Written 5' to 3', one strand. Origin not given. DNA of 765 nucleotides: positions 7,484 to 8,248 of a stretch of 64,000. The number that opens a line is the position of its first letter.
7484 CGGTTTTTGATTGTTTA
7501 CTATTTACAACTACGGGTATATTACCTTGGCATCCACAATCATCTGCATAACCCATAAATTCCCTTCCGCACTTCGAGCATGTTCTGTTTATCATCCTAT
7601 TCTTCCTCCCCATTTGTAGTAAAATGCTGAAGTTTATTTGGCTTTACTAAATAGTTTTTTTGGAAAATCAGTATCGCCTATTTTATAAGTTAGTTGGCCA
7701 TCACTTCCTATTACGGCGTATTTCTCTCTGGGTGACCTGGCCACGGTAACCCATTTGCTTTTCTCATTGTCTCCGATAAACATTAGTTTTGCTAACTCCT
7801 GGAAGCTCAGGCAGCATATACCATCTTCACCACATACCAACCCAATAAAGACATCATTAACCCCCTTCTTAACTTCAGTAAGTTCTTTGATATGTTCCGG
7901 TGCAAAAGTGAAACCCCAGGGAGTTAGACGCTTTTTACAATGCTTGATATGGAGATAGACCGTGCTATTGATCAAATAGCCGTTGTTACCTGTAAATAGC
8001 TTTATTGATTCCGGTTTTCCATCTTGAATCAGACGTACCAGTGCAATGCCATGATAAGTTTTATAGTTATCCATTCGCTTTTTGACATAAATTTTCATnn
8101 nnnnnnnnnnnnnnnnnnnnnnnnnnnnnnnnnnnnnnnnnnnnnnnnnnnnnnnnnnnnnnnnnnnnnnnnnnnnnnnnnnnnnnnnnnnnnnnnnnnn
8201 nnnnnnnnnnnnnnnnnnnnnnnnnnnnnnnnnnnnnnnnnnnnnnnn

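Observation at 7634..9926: Orphan Z1-domain ATPase with an overlapping small partner gene, a candidate two-gene defence module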

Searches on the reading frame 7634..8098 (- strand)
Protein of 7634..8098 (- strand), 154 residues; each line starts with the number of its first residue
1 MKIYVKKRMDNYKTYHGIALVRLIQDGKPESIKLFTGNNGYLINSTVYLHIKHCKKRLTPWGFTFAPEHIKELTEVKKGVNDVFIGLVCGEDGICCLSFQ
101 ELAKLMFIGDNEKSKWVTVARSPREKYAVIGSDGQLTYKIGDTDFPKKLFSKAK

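Call 4: search_protein_families(library=pfam, proteins=[window:7634-8098:-], max_evalue=0.01)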
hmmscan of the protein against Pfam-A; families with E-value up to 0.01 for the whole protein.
window:7634-8098:- (154 aa): 0 families

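Call 5: search_protein_families(library=padloc, proteins=[window:7634-8098:-], max_evalue=0.01)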
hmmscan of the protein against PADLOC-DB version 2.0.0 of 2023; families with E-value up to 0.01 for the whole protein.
window:7634-8098:- (154 aa): 0 families

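Call 9: search_protein_families(library=ncbifam, proteins=[window:7634-8098:-], max_evalue=0.1)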
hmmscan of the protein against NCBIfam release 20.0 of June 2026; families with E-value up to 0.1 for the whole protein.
window:7634-8098:- (154 aa): 2 families
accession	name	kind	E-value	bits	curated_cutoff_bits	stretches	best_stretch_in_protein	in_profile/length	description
NF011572.0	PRK14996.1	equivalog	0.029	14.2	144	1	82-107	153-178/192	TetR family transcriptional regulator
NF009672.0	PRK13193.1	equivalog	0.07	12.8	271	1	25-81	126-180/209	pyroglutamyl-peptidase I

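Call 10: search_protein_families(library=phrogs, proteins=[window:7634-8098:-], max_evalue=0.1)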
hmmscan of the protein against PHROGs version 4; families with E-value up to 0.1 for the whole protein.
window:7634-8098:- (154 aa): 1 family
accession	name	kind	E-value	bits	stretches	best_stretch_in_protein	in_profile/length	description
phrog_28860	-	unknown function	6.7e-17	63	1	10-150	4-145/146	-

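Call 11: find_homologous_proteins(query=window:7634-8098:-, max_evalue=0.001)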
Query window:7634-8098:- (154 aa): 5 proteins with E <= 0.001 among 15 candidates.
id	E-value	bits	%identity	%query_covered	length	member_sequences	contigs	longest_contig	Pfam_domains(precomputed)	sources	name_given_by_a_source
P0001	1.3e-100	352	100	100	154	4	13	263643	-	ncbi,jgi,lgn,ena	-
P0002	7.9e-85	300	88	95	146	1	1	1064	-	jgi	jgi:hypothetical protein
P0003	5.5e-18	83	36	94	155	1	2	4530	-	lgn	-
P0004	1.6e-14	72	32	94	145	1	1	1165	-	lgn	-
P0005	1.8e-14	72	33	88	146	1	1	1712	-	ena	-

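Call 13: find_encoding_contigs(protein=P0003, flank=10000)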
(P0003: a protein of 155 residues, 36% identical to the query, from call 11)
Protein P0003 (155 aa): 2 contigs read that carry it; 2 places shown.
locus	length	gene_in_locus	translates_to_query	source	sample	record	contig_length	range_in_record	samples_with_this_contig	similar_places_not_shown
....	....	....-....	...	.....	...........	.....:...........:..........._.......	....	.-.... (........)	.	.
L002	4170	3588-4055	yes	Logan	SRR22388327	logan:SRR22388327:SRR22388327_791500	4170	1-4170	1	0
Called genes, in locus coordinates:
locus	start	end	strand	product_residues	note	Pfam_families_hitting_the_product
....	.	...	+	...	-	?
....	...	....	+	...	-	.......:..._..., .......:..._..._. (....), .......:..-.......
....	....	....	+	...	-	-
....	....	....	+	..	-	-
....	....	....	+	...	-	-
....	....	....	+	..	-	-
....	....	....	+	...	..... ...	-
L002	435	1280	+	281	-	PF04471:Mrr_cat, PF13156:Mrr_cat_2 (weak), PF22722:NA-iREase1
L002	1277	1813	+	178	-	-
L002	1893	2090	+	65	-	-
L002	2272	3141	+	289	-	-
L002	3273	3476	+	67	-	-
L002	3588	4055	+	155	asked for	-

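Call 14: find_encoding_contigs(protein=P0001, flank=10000)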
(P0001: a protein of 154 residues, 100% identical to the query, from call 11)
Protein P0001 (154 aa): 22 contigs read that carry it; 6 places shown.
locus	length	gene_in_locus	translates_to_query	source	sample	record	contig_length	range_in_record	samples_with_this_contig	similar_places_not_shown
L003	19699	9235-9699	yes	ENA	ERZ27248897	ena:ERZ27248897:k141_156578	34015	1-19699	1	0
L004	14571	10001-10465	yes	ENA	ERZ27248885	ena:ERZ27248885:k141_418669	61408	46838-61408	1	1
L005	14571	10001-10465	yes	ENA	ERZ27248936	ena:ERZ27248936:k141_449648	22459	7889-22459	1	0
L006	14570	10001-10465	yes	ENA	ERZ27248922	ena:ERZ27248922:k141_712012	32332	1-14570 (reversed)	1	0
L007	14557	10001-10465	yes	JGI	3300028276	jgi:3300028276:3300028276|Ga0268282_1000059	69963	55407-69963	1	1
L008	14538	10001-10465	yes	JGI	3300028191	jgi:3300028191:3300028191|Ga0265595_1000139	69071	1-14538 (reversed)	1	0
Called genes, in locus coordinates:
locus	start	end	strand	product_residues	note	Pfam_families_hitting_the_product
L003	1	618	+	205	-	?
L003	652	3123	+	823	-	PF17191:RecG_wedge, PF00270:DEAD, PF04851:ResIII (weak), PF00271:Helicase_C, PF19833:RecG_dom3_C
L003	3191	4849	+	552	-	PF03485:Arg_tRNA_synt_N, PF00750:tRNA-synt_1d, PF01921:tRNA-synt_1f (faint), PF05746:DALR_1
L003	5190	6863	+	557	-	PF00930:DPPIV_N (faint), PF26549:Tricorn_N, PF26550:Tricorn_2nd (weak), PF07676:PD40 (weak), PF26550:Tricorn_2nd (weak), PF07676:PD40, PF26549:Tricorn_N (weak), PF07676:PD40 (weak), +2 more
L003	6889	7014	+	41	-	-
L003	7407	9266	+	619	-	PF04851:ResIII, PF10593:Z1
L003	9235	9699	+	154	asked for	-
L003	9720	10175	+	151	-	-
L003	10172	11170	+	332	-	-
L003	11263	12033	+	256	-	-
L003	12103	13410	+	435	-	PF00515:TPR_1 (weak), PF13181:TPR_8 (weak), PF12895:ANAPC3 (weak), PF00515:TPR_1, PF07719:TPR_2 (weak), PF13414:TPR_11 (weak), PF13432:TPR_16 (weak), PF00515:TPR_1, +16 more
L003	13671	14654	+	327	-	PF00579:tRNA-synt_1b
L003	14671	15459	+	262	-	PF00459:Inositol_P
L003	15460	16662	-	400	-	PF00155:Aminotran_1_2, PF00266:Aminotran_5 (weak), PF01041:DegT_DnrJ_EryC1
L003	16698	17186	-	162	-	PF13412:HTH_24 (faint), PF01037:AsnC_trans_reg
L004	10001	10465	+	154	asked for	-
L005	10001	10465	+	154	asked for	-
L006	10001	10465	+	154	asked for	-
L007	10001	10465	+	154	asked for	-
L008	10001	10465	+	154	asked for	-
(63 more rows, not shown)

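Call 28: search_protein_representatives(alignment_id=A1)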
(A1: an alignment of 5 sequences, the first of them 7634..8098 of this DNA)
Query: 5 sequences, 148 profile positions. Proteins with E-value up to 0.001 (for the whole library): 947; up to 1e-10: 560; up to 1e-30: 30. The best 150 are listed.
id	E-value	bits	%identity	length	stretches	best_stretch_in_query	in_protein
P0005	6.0e-74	262.9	-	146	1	1-145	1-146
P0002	2.4e-71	254.4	-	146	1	3-148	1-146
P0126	2.3e-40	153.9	-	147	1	1-147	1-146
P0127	6.2e-40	152.5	-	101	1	45-145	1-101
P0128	8.7e-40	152.0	-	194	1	1-145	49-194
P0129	2.8e-37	143.9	-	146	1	1-145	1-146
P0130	3.4e-37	143.6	-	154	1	2-145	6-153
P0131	3.2e-36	140.4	-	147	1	1-145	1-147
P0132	3.2e-35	137.2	-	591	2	1-146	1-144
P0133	6.8e-35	136.1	-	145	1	1-145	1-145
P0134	1.5e-34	135.0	-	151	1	1-145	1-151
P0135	2.8e-34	134.1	-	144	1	5-145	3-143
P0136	3.0e-34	134.0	-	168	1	1-144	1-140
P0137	3.8e-34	133.7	-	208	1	2-145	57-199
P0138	6.5e-34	132.9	-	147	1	4-145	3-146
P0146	4.9e-32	126.9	-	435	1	1-145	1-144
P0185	2.8e-27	111.4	-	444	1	1-145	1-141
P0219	3.8e-25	104.5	-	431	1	1-144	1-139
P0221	5.5e-25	104.0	-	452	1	1-145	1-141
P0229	2.5e-24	101.8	-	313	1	3-138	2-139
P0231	3.4e-24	101.4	-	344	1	1-147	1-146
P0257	1.0e-21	93.3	-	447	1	1-145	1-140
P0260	1.8e-21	92.6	-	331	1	1-144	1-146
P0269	6.1e-21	90.9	-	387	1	1-144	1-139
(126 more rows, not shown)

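Call 29: search_protein_families(library=pfam, proteins=[P0132, P0146, P0185, P0219, P0221, P0257, P0269, P0231, P0260, P0229], max_evalue=0.01)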
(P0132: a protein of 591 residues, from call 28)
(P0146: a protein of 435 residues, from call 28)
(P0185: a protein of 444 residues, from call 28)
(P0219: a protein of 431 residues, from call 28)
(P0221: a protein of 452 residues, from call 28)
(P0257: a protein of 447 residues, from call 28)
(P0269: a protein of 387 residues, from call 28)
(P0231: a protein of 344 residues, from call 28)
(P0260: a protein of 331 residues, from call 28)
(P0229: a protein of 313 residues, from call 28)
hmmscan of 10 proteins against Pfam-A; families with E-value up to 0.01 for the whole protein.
P0132 (591 aa): 0 families

P0146 (435 aa): 0 families

P0185 (444 aa): 0 families

P0219 (431 aa): 0 families

P0221 (452 aa): 0 families

P0257 (447 aa): 0 families

P0269 (387 aa): 1 family
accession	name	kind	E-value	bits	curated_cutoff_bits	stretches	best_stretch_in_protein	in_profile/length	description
PF09397.16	FtsK_gamma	-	6.6e-16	58.2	30.6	1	327-383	2-58/63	Ftsk gamma domain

P0231 (344 aa): 1 family
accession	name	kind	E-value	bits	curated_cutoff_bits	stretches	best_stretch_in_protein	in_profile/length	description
PF09397.16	FtsK_gamma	-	4.8e-21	74.7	30.6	1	284-344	2-62/63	Ftsk gamma domain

P0260 (331 aa): 2 families
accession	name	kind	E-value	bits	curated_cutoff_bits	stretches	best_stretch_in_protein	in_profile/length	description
PF09397.16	FtsK_gamma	-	9.6e-16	57.7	30.6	1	271-325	7-61/63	Ftsk gamma domain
PF01978.25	TrmB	-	0.0069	16.7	25.6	0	277-326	17-63/68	Sugar-specific transcriptional regulator TrmB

P0229 (313 aa): 0 families

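Call 30: predict_structure(alignment_id=A1)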
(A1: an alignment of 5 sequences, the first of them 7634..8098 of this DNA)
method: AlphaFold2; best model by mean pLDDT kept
length: 154 residues; sequences in the alignment: 5
mean_pLDDT: 66.8   pTM: 0.66
mean pLDDT of the five models: 66.8, 65.3, 54.9, 44.7, 44.6
residues with pLDDT >= 90: 4; 70-90: 77; 50-70: 36; < 50: 37
segments of 3 or more residues with pLDDT < 50: 1-18, 21-37
pLDDT, mean of each block of 10 residues (from residue 1): 30 46 46 50 69 72 81 75 73 77 77 77 81 89 68 47
secondary structure, 60 per line:
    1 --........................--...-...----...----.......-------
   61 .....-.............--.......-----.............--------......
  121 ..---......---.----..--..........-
elements in order: H3-26 E33-35 E40-42 E47-53 E61-65 H67-79 E82-88 E94-98 H99-106 E115-122 E126-131 H144-153

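Call 37: predict_structure(alignment_id=A3)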
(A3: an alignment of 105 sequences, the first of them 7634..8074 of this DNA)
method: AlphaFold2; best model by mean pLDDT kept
length: 146 residues; sequences in the alignment: 105
mean_pLDDT: 94.6   pTM: 0.89
mean pLDDT of the five models: 94.6, 94.4, 93.8, 93.3, 93.3
residues with pLDDT >= 90: 132; 70-90: 11; 50-70: 2; < 50: 1
segments of 3 or more residues with pLDDT < 50: none
pLDDT, mean of each block of 10 residues (from residue 1): 87 96 94 97 96 97 95 97 96 95 92 97 98 97 77
secondary structure, 60 per line:
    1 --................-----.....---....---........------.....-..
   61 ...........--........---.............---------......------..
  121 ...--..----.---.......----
elements in order: H3-18 E24-28 E32-35 E39-46 E53-57 H59-71 E74-81 E85-90 H91-97 E107-112 E119-123 H136-142

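Call 43: fold_search(model_id=the predicted structure, library=pdb)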
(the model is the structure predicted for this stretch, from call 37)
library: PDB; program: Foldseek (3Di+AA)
matches with E <= 10: 306; with E <= 0.001: 0
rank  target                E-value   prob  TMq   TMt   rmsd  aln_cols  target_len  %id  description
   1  2wiw_B                4.8e-03  0.99  0.51  0.57   6.9       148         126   12  Crystal structures of Holliday junction resolvases from Archaeoglobus fulgidus bound to DNA substrate (released 2009-05-26)
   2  2wcw_C                7.5e-03  0.99  0.40  0.46   5.5        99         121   13  1.6A resolution structure of Archaeoglobus fulgidus Hjc, a Holliday junction resolvase from an archaeal hyperthermophi (released 2009-03-24)
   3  2wiz_B                8.0e-03  0.98  0.43  0.50   6.9       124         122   10  Crystal structures of Holliday junction resolvases from Archaeoglobus fulgidus bound to DNA substrate (released 2009-05-26)
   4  2wcw_D                9.0e-03  0.99  0.46  0.53   6.8       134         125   12  1.6A resolution structure of Archaeoglobus fulgidus Hjc, a Holliday junction resolvase from an archaeal hyperthermophi (released 2009-03-24)
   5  2wcw_B                9.6e-03  0.99  0.46  0.53   6.6       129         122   14  1.6A resolution structure of Archaeoglobus fulgidus Hjc, a Holliday junction resolvase from an archaeal hyperthermophi (released 2009-03-24)
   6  2wcz_B                1.3e-02  0.93  0.39  0.48   7.0       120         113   14  1.6A resolution structure of Archaeoglobus fulgidus Hjc, a Holliday junction resolvase from an archaeal hyperthermophi (released 2009-03-24)
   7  9jsz_J                1.3e-02  0.90  0.43  0.19   9.4       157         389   11  active NbaSPARDA complexes (released 2025-04-02)
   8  2wcw_A                1.7e-02  0.94  0.42  0.47   6.7       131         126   11  1.6A resolution structure of Archaeoglobus fulgidus Hjc, a Holliday junction resolvase from an archaeal hyperthermophi (released 2009-03-24)
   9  2wiw_A                2.9e-02  0.89  0.41  0.48   7.6       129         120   12  Crystal structures of Holliday junction resolvases from Archaeoglobus fulgidus bound to DNA substrate (released 2009-05-26)
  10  1zp7_B                2.9e-02  0.89  0.41  0.39   7.1       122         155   12  The structure of Bacillus subtilis RecU Holliday junction resolvase and its role in substrate selection and sequence s (released 2005-09-20)
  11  9vx6_T                3.3e-02  0.95  0.43  0.18   4.0       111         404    9  Helical structure of gRNA-tDNA SPARDA complex (released 2026-01-14)
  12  2wiz_A                3.3e-02  0.91  0.42  0.48   6.9       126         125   12  Crystal structures of Holliday junction resolvases from Archaeoglobus fulgidus bound to DNA substrate (released 2009-05-26)
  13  1zp7_A                3.5e-02  0.66  0.41  0.40  10.0       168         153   11  The structure of Bacillus subtilis RecU Holliday junction resolvase and its role in substrate selection and sequence s (released 2005-09-20)
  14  2wcz_A                4.3e-02  0.87  0.46  0.52   7.4       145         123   11  1.6A resolution structure of Archaeoglobus fulgidus Hjc, a Holliday junction resolvase from an archaeal hyperthermophi (released 2009-03-24)
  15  2wj0_B                5.2e-02  0.89  0.41  0.46   4.1        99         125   12  Crystal structures of Holliday junction resolvases from Archaeoglobus fulgidus bound to DNA substrate (released 2009-05-26)
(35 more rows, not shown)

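Call 61: find_homologous_proteins(query=A3, max_evalue=0.00001)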
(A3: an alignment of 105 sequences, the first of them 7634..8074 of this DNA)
Query A3 (105 sequences) (146 aa, profile of the alignment): 116 proteins with E <= 0.00001 among 1999 candidates.
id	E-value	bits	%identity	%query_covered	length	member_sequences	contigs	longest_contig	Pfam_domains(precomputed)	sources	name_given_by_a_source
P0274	2.2e-54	201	28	94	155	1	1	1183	-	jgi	-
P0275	8.2e-54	199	25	93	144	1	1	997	-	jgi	jgi:hypothetical protein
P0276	9.3e-54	199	28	94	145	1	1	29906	-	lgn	-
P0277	9.8e-54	199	28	93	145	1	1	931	-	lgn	-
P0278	1.1e-53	199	29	94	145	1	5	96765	-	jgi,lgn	jgi:hypothetical protein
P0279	3.7e-53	197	30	93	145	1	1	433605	-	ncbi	ncbi:MAG: hypothetical protein AB1714_30895 [Acidobacteriota bacterium]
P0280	3.9e-53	197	26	93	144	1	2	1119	-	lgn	-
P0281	6.6e-53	196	28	94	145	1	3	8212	-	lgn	-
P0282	6.7e-53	196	28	94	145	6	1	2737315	-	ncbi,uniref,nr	ncbi:hypothetical protein [Sulfuricystis thermophila]|uniref:hypothetical protein n=1 Tax=Sulfuricys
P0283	7.0e-53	196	31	94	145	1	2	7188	-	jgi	jgi:hypothetical protein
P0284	7.6e-53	196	28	94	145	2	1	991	-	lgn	-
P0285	8.7e-53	196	27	94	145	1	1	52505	-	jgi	jgi:hypothetical protein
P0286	1.2e-52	195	27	97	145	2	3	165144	-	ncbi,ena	-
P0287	1.5e-52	195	30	93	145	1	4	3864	-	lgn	-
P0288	1.6e-52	195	28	94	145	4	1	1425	-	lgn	-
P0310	1.0e-50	189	28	94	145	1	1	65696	-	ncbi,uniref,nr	ncbi:hypothetical protein [Chitiniphilus eburneus]|uniref:Uncharacterized protein n=1 Tax=Chitiniphi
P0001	4.6e-43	164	100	100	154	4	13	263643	-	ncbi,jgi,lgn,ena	-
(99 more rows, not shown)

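Call 62: search_dna_similar(query=window:7634-8074:-, collection=phages, mode=protein, max_evalue=0.001)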
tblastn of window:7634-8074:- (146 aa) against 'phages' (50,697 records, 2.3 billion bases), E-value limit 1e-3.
Records with a match: 13; places in all: 13; records where one place covers at least 80% of the query: 13.
Best place of each record, by identity: <60% 13.
By first word of the organism name: Ralstonia 12; Burkholderia 1.
By host as written in the record: Ralstonia solanacearum 10; Ralstonia solanacearum R299, UW30 1; Burkholderia sp. 1; Ralstonia solanacearum R578 1.
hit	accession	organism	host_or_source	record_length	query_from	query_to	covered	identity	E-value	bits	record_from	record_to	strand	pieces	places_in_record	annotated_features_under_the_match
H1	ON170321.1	Ralstonia phage YO188_2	Ralstonia solanacearum R299, UW30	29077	7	143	94%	30.4%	1e-10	64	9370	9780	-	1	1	record has no annotation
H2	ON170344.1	Ralstonia phage YO374_3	Ralstonia solanacearum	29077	7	143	94%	30.4%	1e-10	64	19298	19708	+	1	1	record has no annotation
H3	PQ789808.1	Burkholderia phage vB_SBP9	Burkholderia sp.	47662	7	142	93%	29.0%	5e-9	59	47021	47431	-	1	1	hypothetical protein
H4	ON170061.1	Ralstonia phage YO023_2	Ralstonia solanacearum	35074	7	143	94%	28.3%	6e-10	61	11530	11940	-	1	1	record has no annotation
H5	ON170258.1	Ralstonia phage YO152_1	Ralstonia solanacearum R578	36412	7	143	94%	28.3%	6e-10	61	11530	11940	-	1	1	record has no annotation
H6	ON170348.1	Ralstonia phage YO376_3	Ralstonia solanacearum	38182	7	143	94%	28.3%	7e-10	61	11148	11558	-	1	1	record has no annotation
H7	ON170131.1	Ralstonia phage YO079_1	Ralstonia solanacearum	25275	7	142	93%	28.5%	8e-11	64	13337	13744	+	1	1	record has no annotation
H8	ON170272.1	Ralstonia phage YO163_1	Ralstonia solanacearum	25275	7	142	93%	28.5%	8e-11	64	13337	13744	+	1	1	record has no annotation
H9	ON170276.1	Ralstonia phage YO164_1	Ralstonia solanacearum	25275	7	142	93%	28.5%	8e-11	64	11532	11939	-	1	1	record has no annotation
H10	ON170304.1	Ralstonia phage YO178_4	Ralstonia solanacearum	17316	7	143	94%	27.5%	2e-10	63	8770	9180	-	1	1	record has no annotation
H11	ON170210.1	Ralstonia phage YO122_3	Ralstonia solanacearum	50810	7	143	94%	27.5%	2e-10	63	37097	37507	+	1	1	record has no annotation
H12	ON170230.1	Ralstonia phage YO135_2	Ralstonia solanacearum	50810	7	143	94%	27.5%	2e-10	63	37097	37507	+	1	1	record has no annotation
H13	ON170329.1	Ralstonia phage YO194_3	Ralstonia solanacearum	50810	7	143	94%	27.5%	2e-10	63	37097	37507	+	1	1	record has no annotation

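Call 63: find_encoding_contigs(protein=P0282, flank=6000, max_places=2)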
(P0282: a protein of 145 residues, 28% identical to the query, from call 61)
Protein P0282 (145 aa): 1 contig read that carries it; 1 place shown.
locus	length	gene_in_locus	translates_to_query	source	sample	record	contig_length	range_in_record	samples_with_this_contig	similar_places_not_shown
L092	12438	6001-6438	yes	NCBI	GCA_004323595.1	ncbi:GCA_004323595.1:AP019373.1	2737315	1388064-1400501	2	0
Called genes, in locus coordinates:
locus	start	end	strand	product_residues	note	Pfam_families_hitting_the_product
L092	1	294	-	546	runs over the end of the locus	PF06418:CTP_synth_N, PF07722:Peptidase_C26 (faint), PF00117:GATase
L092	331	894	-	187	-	PF01066:CDP-OH_P_transf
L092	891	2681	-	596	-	PF01541:GIY-YIG, PF27096:UvrC_M, PF02151:UVR, PF22920:UvrC_RNaseH, PF08459:UvrC_RNaseH_dom, PF00633:HHH (faint), PF14520:HHH_5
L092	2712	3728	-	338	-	PF13495:Phage_int_SAM_4, PF00589:Phage_integrase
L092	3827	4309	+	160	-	-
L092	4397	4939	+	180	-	-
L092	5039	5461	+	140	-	PF00903:Glyoxalase, PF12681:Glyoxalase_2 (faint)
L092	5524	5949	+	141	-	-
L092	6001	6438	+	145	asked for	-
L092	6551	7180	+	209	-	PF18475:PIN7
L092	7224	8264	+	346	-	PF04909:Amidohydro_2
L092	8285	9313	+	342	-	PF10093:EarP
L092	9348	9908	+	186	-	PF08207:EFP_N, PF01132:EFP, PF09285:Elong-fact-P_C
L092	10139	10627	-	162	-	PF09719:C_GCAxxG_C_C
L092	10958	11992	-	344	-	PF00933:Glyco_hydro_3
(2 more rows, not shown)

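Call 64: find_encoding_contigs(protein=P0310, flank=6000, max_places=2)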
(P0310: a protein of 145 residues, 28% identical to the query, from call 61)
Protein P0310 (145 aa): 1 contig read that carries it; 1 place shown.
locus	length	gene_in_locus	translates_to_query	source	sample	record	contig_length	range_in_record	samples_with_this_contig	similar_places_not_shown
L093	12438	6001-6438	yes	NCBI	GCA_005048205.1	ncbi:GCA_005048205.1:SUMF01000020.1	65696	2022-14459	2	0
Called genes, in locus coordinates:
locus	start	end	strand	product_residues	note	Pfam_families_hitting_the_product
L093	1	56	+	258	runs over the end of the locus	-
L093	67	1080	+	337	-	-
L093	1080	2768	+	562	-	-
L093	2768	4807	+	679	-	-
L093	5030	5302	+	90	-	-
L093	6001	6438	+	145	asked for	-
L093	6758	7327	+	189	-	-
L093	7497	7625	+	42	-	-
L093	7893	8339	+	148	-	-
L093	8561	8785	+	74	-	-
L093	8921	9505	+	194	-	PF18928:DUF5677 (weak), PF22491:DUF6988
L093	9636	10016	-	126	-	-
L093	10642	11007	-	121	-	PF03869:Arc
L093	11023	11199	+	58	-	PF03869:Arc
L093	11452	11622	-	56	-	-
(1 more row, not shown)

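Call 65: find_encoding_contigs(protein=P0279, flank=6000, max_places=2)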
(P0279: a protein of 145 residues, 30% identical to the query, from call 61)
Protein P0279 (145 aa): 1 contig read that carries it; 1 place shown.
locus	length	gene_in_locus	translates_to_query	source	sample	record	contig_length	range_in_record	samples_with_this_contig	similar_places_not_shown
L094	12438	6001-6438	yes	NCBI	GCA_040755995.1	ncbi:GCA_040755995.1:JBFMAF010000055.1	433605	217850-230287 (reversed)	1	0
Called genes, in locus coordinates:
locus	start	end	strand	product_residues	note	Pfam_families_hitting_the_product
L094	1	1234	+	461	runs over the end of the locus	PF14280:DUF4365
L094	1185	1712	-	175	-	PF02371:Transposase_20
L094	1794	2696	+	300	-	PF00254:FKBP_C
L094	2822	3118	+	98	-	PF04354:ZipA_C (weak)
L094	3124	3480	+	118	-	-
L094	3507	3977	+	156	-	-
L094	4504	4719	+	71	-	-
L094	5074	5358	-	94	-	PF02371:Transposase_20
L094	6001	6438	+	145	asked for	-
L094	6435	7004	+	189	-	PF01583:APS_kinase (weak), PF08433:KTI12 (weak), PF13671:AAA_33, PF13238:AAA_18 (weak)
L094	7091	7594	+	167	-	-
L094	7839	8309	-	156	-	PF02371:Transposase_20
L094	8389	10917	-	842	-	PF13191:AAA_16, PF13401:AAA_22 (faint), PF13428:TPR_14 (faint), PF07719:TPR_2 (faint), PF13174:TPR_6 (faint), PF00515:TPR_1 (faint), PF13414:TPR_11, PF13432:TPR_16 (weak), +2 more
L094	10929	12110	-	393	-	-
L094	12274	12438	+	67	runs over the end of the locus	-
